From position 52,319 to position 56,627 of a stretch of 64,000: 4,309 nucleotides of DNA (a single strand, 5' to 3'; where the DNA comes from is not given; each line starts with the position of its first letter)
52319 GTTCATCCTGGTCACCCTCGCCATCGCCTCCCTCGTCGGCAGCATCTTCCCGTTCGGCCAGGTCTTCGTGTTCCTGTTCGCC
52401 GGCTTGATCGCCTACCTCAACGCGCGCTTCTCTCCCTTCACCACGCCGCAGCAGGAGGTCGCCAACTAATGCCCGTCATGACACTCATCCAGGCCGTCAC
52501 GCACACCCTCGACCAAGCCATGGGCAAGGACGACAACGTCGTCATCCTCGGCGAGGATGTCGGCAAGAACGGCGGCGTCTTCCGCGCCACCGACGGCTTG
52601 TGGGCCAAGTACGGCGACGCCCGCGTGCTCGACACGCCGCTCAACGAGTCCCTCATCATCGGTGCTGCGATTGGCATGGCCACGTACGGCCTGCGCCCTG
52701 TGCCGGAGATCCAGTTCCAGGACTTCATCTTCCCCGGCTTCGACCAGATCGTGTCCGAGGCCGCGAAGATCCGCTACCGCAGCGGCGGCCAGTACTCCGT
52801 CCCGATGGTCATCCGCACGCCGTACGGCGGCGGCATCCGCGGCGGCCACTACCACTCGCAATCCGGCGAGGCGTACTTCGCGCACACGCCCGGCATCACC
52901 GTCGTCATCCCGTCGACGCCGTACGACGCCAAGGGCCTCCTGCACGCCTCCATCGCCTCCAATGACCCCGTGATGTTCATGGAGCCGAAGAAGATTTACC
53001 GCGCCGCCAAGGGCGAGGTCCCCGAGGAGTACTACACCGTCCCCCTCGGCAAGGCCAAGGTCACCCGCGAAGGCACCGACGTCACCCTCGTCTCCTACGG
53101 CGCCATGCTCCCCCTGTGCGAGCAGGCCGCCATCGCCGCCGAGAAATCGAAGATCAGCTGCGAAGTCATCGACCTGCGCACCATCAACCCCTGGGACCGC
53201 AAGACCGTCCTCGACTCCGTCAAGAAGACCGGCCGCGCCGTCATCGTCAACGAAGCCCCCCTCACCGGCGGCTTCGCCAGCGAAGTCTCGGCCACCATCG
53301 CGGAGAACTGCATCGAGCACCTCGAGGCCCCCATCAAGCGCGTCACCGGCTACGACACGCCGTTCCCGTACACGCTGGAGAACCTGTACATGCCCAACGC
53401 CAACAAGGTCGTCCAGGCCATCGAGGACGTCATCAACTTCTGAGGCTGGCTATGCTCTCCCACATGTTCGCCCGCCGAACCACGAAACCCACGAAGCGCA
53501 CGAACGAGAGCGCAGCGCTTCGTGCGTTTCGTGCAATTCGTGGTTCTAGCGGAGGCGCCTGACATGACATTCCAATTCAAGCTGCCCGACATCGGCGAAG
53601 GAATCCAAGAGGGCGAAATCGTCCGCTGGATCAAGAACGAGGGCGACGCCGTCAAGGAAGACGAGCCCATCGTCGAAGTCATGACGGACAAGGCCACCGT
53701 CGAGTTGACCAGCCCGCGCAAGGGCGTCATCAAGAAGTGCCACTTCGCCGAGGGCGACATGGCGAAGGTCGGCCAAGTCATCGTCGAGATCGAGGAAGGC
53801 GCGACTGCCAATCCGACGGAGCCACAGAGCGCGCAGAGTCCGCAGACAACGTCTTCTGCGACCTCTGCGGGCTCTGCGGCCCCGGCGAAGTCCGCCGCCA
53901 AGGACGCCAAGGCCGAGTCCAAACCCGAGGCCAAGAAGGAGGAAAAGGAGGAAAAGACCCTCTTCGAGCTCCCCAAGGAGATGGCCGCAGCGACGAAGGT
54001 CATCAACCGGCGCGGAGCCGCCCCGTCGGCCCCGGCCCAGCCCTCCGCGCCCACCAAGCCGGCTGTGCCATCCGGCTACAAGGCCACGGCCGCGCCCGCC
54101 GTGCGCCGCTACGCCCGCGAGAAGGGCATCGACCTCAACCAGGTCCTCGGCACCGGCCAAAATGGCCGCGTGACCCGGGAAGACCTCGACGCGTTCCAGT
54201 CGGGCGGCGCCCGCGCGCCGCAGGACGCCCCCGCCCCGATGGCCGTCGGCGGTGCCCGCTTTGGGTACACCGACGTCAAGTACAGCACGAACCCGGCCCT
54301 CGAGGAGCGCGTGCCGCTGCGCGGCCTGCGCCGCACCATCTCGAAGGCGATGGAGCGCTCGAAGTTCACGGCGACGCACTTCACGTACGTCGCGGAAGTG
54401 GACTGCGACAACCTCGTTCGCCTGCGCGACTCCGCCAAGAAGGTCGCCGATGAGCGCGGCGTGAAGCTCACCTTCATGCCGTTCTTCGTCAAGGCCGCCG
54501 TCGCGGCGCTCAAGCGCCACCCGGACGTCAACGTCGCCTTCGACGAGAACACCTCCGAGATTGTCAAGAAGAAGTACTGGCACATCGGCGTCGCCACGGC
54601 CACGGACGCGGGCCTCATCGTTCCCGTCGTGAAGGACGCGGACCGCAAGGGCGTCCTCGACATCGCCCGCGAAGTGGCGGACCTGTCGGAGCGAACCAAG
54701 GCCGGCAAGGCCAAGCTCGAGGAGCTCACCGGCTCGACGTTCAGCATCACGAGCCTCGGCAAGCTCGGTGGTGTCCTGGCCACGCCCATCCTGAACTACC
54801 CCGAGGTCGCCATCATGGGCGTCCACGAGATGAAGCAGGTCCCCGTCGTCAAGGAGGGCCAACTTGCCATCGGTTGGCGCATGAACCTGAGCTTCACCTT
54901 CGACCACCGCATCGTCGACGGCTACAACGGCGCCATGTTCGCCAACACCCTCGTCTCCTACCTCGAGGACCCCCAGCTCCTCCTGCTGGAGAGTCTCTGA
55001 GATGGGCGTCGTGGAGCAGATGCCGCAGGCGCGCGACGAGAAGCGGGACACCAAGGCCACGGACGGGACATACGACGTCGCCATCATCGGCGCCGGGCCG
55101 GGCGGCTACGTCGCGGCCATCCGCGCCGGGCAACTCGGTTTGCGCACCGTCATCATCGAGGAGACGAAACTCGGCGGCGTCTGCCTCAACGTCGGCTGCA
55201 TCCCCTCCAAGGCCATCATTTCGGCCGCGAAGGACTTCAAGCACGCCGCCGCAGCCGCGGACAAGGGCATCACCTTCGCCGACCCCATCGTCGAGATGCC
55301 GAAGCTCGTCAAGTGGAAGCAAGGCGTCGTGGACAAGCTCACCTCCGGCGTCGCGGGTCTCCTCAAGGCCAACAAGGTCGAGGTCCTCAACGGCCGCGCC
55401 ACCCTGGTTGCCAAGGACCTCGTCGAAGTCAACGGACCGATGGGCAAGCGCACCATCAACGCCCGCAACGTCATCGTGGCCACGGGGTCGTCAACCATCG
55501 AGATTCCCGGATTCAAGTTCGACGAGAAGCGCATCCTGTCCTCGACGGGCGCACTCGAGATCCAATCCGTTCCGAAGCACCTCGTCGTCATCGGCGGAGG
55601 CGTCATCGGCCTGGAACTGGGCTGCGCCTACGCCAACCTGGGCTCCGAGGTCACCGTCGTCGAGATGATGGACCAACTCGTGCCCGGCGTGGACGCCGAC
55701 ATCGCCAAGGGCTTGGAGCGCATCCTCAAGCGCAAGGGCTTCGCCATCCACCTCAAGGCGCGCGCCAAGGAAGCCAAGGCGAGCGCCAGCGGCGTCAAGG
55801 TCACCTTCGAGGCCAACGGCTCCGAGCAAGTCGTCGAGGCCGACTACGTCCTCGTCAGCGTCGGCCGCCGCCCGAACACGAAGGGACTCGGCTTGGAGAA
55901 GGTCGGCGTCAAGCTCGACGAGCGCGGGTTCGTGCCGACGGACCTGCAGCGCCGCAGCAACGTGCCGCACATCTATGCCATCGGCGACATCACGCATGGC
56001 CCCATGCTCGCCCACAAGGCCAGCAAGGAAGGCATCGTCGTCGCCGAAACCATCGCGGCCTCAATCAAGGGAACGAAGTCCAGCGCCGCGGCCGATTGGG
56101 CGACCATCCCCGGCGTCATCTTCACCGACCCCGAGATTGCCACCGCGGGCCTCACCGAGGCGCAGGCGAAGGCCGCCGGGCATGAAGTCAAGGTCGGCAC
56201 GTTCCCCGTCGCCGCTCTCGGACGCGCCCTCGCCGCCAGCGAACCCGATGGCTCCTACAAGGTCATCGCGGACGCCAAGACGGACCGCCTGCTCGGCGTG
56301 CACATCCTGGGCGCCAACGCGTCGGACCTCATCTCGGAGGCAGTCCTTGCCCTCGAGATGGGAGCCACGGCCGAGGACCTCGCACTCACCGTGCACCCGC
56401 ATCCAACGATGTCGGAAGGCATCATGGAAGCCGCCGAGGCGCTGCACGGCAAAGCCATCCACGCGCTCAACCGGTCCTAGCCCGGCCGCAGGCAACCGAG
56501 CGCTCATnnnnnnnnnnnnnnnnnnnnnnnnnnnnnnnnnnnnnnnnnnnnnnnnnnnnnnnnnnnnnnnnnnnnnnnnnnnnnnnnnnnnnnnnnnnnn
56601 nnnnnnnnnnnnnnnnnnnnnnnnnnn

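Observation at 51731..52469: Cassette of four tiny, translationally coupled membrane ORFs between E1alpha and E1beta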

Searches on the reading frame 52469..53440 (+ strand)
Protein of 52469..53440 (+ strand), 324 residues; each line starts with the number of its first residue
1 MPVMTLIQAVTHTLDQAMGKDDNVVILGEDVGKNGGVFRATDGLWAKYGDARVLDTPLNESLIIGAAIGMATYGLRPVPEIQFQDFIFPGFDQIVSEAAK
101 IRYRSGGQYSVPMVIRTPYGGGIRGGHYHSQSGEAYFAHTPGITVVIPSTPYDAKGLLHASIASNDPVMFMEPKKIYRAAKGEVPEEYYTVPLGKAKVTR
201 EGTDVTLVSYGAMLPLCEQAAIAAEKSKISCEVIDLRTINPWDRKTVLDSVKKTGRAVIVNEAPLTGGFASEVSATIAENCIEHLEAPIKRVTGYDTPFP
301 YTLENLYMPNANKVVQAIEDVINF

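Call 3: search_protein_families(library=pfam, proteins=[window:52469-53440:+], max_evalue=1)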
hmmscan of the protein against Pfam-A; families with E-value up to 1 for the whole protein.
window:52469-53440:+ (324 aa): 2 families
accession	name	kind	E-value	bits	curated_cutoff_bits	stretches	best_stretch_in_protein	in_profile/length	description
PF02779.29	Transket_pyr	-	6.6e-43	146.8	27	1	5-178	4-173/174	Transketolase, pyrimidine binding domain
PF02780.25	Transketolase_C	-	6.7e-43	146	25.9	1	194-314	1-124/124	Transketolase, C-terminal domain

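Call 4: search_protein_families(library=ncbifam, proteins=[window:52469-53440:+], max_evalue=1)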
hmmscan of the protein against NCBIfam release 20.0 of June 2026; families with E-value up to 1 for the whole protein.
window:52469-53440:+ (324 aa): 10 families
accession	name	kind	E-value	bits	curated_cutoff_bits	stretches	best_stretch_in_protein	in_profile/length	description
NF006667.0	PRK09212.1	subfamily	1.2e-93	313.6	321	1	2-322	2-323/327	pyruvate dehydrogenase complex E1 component subunit beta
NF008854.0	PRK11892.1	equivalog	1.8e-88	297.2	454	1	3-322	141-462/464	pyruvate dehydrogenase complex E1 component subunit beta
TIGR00204.1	dxs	equivalog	7.8e-22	77.5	465.95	1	8-291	314-580/616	1-deoxy-D-xylulose-5-phosphate synthase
NF004559.0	PRK05899.2-5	equivalog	1.5e-18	66.4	488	1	13-294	327-593/627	transketolase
NF008968.0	PRK12315.1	subfamily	8.4e-16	57.3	510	1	8-321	283-580/582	1-deoxy-D-xylulose-5-phosphate synthase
NF003933.0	PRK05444.2-2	equivalog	1.4e-13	50.3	395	1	51-292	335-571/606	1-deoxy-D-xylulose-5-phosphate synthase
NF004556.0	PRK05899.2-2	equivalog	4.1e-07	28.7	575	1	186-283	503-599/639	transketolase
NF006412.0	PRK08659.1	equivalog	0.00036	19.8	411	1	198-281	270-351/378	2-oxoacid:acceptor oxidoreductase subunit alpha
TIGR03710.1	OAFO_sf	subfamily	0.0025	16.5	482.75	1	199-277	460-536/561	2-oxoacid:acceptor oxidoreductase subunit alpha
NF041170.1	Oxoac_fdxalpha_Archa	equivalog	0.0063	14.9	800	1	178-275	500-592/636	2-oxoacid:ferredoxin oxidoreductase subunit alpha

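Call 7: find_related_loci(query=window:52469-53440:+, collection=genome_contigs, flank=6000)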
Query window:52469-53440:+ (324 aa) in genome_contigs; peptide patterns used: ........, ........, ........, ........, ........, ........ (x = any residue, [..] = any of these).
533 stretches matched a pattern; 496 encode a relative of the query (tblastn E <= 1e-3); the best 80 are kept; 80 distinct loci.
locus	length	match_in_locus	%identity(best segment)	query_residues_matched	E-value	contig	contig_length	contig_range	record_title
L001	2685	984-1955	92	1-324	0e+0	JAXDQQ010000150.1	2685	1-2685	MAG: Thermoplasmata archaeon isolate BP_739 scaffold_2563345, whole genome shotgun sequence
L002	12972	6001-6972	90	1-324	0e+0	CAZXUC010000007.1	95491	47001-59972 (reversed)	MAG TPA_asm: uncultured Halobacteriales archaeon isolate SRP136066_co1_71 genome assembly, contig: NODE_118_length_95491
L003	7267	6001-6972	88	1-324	0e+0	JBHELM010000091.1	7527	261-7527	MAG: Thermoplasmatota archaeon isolate S2_bin.14.orig S2_k141_62088, whole genome shotgun sequence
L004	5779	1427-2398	86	1-324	0e+0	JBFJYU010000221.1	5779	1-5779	MAG: Thermoplasmatota archaeon isolate Mix_sand19.2022.05.G.95 k141_4691838_length_5779_cov_13.6007, whole genome shotgu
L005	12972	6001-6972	90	1-324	0e+0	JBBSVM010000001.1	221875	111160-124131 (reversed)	MAG: Thermoplasmatota archaeon isolate H32-bin033_1 H32_bin033_1_000000000001, whole genome shotgun sequence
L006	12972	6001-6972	88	1-324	0e+0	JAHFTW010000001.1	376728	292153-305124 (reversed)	MAG: Thermoplasmata archaeon isolate nzgw65 NODE_12_length_376729_cov_5.371662, whole genome shotgun sequence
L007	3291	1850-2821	85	1-324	0e+0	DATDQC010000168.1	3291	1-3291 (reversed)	MAG TPA_asm: Thermoplasmatota archaeon isolate SMAG_U7937 k141_3317403, whole genome shotgun sequence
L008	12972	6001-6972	87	1-324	0e+0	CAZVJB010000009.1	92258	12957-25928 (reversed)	MAG TPA_asm: uncultured Halobacteriales archaeon isolate SRP136066_co1_11 genome assembly, contig: NODE_127_length_92258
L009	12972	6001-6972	88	1-324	0e+0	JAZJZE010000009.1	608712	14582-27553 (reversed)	MAG: bacterium isolate ADI_H2L1_1_122_18_3-bin012 ADIH2L11_B012_0_000000000009, whole genome shotgun sequence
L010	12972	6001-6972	88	1-324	0e+0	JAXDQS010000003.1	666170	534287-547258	MAG: Thermoplasmata archaeon isolate BP_740 scaffold_4619942, whole genome shotgun sequence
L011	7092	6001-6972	83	1-324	0e+0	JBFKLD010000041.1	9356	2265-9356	MAG: Thermoplasmatota archaeon isolate Mix_sand21.2022.07.Z.69 k141_4396742_length_9356_cov_8.0000, whole genome shotgun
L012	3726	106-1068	70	4-324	1e-159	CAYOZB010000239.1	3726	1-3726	MAG TPA_asm: uncultured Halobacteriales archaeon isolate SRP136066_co1_251 genome assembly, contig: NODE_48788_length_37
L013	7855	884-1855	69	1-324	2e-152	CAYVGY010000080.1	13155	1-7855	MAG TPA_asm: uncultured Halobacteriales archaeon isolate binchicken_co125_887 genome assembly, contig: NODE_9620_length_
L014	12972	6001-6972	67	1-324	1e-149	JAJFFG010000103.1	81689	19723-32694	MAG: Planctomycetota bacterium isolate OFTM316 OFTM316_102, whole genome shotgun sequence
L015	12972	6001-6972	69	1-324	2e-149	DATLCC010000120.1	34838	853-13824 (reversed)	MAG TPA_asm: Thermoplasmatota archaeon isolate SMAG_U14314 k141_7339083, whole genome shotgun sequence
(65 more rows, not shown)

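Call 12: find_related_loci(query=A1, collection=metagenome_contigs, flank=4000)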
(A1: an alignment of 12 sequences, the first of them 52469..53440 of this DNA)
Query A1 (324 aa) in metagenome_contigs; peptide patterns used: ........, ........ (x = any residue, [..] = any of these).
433 stretches matched a pattern; 340 encode a relative of the query (tblastn E <= 1e-3); the best 80 are kept; 80 distinct loci.
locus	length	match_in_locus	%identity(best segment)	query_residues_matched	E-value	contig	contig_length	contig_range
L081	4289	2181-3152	81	1-324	0e+0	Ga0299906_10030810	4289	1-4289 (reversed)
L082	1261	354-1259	86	1-302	0e+0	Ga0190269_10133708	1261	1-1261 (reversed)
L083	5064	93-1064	72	1-324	1e-157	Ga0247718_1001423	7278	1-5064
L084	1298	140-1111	69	1-324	2e-169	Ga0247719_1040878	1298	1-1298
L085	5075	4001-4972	71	1-324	3e-150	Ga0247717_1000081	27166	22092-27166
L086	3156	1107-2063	69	1-319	2e-156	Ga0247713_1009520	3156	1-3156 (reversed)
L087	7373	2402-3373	66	1-324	2e-148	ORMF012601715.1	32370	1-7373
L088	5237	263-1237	66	1-324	1e-148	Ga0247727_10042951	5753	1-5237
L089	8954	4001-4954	68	1-318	1e-147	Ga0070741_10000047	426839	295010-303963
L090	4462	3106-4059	67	1-318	8e-151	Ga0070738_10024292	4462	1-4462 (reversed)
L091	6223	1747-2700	67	1-318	3e-148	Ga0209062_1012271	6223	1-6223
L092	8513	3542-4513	67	1-324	5e-147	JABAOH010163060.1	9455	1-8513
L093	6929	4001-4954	69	1-318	6e-147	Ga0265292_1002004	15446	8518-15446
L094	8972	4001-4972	67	1-324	5e-147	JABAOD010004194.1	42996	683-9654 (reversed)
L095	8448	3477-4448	68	1-324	3e-145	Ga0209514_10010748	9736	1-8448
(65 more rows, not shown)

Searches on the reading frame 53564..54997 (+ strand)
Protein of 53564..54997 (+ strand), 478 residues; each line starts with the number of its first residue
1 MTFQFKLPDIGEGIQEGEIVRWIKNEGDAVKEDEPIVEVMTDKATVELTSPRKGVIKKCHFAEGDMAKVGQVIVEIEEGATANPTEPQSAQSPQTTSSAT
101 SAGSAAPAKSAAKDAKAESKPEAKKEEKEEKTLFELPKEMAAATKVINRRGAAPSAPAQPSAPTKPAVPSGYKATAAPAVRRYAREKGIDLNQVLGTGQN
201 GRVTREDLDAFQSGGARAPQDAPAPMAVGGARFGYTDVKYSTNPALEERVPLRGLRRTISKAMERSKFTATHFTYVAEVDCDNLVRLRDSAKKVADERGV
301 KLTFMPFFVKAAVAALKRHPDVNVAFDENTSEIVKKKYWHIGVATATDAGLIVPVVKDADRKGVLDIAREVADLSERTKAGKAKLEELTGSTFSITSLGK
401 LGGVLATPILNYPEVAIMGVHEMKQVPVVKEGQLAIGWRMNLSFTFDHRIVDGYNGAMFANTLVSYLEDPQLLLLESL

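Call 86: search_protein_families(library=pfam, proteins=[window:53564-54997:+], max_evalue=0.01)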
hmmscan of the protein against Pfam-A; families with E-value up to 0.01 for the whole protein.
window:53564-54997:+ (478 aa): 3 families
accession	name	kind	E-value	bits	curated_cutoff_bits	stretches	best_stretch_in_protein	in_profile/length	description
PF00198.28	2-oxoacid_dh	-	6.3e-86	288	23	1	247-475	4-232/232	2-oxoacid dehydrogenases acyltransferase (catalytic domain)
PF00364.28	Biotin_lipoyl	-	1.1e-21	76.9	22.1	1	4-76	2-73/73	Biotin-requiring enzyme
PF02817.22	E3_binding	-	3.1e-16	59.7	23.7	1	176-208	3-35/36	e3 binding domain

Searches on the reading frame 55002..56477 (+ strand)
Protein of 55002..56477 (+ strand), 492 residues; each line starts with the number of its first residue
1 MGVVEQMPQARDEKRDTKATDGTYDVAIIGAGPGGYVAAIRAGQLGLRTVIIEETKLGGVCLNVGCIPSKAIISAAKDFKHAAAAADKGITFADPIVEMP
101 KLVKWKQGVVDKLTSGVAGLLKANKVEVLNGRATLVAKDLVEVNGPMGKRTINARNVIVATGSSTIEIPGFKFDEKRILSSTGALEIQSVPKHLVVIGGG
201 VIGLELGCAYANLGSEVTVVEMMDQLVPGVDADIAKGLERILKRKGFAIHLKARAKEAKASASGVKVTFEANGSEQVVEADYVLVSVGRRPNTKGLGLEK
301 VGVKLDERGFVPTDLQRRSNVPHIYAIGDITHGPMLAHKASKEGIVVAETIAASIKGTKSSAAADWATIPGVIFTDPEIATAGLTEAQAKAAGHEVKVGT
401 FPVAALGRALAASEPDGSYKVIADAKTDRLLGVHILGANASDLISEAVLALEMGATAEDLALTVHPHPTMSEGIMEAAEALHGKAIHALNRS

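Call 86: search_protein_families(library=pfam, proteins=[window:55002-56477:+], max_evalue=0.01)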
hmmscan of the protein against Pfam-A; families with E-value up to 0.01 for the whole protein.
window:55002-56477:+ (492 aa): 13 families
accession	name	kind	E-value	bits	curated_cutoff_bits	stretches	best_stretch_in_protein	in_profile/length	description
PF07992.20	Pyr_redox_2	-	2.4e-76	257.4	26.1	1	24-344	1-291/291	Pyridine nucleotide-disulphide oxidoreductase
PF02852.28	Pyr_redox_dim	-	3.4e-41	140.3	25.3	1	369-478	1-110/110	Pyridine nucleotide-disulphide oxidoreductase, dimerisation domain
PF00070.33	Pyr_redox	-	1.9e-22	80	22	1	193-270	1-80/82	Pyridine nucleotide-disulphide oxidoreductase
PF13738.12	Pyr_redox_3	-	1.2e-15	58.1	30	1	149-328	120-305/305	Pyridine nucleotide-disulphide oxidoreductase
PF12831.13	FAD_oxidored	-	6.6e-07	29.4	27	1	25-64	1-41/416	FAD dependent oxidoreductase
PF01134.28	GIDA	-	9.5e-07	28.6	22.1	1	25-168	1-158/391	Glucose inhibited division protein A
PF01494.25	FAD_binding_3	-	2.8e-06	27.2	22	0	24-54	2-32/349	FAD binding domain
PF03486.20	HI0933_like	-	3.5e-06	27.1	50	1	25-56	2-33/244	HI0933-like protein Rossmann domain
PF13450.12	NAD_binding_8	-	3.1e-05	24.6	21.9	0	28-61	1-35/68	NAD(P)-binding Rossmann-like domain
PF00890.30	FAD_binding_2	-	9.5e-05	22.2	20.4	1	25-57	1-33/414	FAD binding domain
PF01266.30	DAO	-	0.00039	20.5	27.9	0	194-223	2-31/353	FAD dependent oxidoreductase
PF02737.24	3HCDH_N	-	0.00099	19.5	22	1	194-283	2-82/180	3-hydroxyacyl-CoA dehydrogenase, NAD binding domain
PF01262.27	AlaDh_PNT_C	-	0.0056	16.6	23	0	191-233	28-70/214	Alanine dehydrogenase/PNT, C-terminal domain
